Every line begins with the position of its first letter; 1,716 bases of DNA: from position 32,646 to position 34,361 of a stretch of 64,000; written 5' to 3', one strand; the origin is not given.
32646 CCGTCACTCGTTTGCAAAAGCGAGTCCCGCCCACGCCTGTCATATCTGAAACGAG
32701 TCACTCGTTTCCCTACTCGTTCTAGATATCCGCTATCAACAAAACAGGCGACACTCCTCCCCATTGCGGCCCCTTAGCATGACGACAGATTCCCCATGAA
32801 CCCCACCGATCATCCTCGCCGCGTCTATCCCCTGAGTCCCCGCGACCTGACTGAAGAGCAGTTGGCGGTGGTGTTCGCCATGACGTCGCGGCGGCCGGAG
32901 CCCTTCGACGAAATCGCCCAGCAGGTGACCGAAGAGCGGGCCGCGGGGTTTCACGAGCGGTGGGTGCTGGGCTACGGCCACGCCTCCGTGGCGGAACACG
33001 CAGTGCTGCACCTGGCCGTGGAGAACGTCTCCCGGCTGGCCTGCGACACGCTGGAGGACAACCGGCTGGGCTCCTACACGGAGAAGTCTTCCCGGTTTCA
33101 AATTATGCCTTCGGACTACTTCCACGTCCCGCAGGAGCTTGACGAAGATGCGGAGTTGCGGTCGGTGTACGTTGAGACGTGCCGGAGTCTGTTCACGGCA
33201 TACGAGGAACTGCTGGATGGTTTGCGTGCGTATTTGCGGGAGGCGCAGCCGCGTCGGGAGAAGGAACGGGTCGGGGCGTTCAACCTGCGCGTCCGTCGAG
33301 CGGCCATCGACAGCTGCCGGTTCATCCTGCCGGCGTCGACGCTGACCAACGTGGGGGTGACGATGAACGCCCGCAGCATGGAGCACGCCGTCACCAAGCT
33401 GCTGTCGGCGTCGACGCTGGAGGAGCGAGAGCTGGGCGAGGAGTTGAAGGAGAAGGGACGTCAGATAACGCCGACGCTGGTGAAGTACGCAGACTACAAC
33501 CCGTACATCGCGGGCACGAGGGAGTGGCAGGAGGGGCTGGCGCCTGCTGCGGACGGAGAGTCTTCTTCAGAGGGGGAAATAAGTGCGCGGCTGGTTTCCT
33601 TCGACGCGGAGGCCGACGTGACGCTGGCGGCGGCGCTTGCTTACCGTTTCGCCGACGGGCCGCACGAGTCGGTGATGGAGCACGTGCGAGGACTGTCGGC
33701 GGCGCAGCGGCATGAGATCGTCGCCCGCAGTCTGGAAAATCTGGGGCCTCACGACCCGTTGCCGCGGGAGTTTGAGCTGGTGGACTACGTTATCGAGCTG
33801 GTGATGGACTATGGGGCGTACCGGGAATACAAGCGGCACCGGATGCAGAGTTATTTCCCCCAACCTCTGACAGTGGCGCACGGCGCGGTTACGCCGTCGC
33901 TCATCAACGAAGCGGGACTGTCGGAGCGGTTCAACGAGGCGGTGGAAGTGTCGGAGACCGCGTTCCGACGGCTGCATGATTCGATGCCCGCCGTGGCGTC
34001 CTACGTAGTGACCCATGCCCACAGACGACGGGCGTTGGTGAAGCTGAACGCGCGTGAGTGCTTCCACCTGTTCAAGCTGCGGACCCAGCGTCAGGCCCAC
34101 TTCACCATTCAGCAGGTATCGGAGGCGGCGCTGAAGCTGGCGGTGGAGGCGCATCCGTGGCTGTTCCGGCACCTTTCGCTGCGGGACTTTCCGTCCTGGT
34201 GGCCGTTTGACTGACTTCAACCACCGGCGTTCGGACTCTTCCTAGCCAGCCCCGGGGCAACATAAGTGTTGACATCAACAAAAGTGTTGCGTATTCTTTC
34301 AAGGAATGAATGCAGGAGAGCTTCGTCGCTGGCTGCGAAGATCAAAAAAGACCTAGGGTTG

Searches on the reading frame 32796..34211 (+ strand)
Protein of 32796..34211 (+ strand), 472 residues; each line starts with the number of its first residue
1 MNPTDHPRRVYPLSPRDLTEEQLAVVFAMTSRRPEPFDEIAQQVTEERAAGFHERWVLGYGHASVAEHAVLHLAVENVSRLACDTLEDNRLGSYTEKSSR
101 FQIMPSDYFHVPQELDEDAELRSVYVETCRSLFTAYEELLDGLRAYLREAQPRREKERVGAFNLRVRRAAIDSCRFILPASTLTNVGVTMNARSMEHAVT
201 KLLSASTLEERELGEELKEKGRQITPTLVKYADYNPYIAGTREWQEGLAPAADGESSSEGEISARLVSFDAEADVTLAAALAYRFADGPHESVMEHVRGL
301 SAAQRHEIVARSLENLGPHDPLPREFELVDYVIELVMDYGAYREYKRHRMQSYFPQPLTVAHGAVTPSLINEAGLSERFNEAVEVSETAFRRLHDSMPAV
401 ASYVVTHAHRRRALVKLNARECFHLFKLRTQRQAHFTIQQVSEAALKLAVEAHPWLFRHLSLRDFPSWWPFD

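Call 89: search_protein_families(library=pfam, proteins=[window:32796-34211:+], max_evalue=0.001)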
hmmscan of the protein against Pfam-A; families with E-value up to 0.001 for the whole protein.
window:32796-34211:+ (472 aa): 1 family
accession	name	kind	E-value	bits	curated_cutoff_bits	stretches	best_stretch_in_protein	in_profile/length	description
PF02511.20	Thy1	-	1.9e-44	152.2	24.8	2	20-227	9-191/191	Thymidylate synthase complementing protein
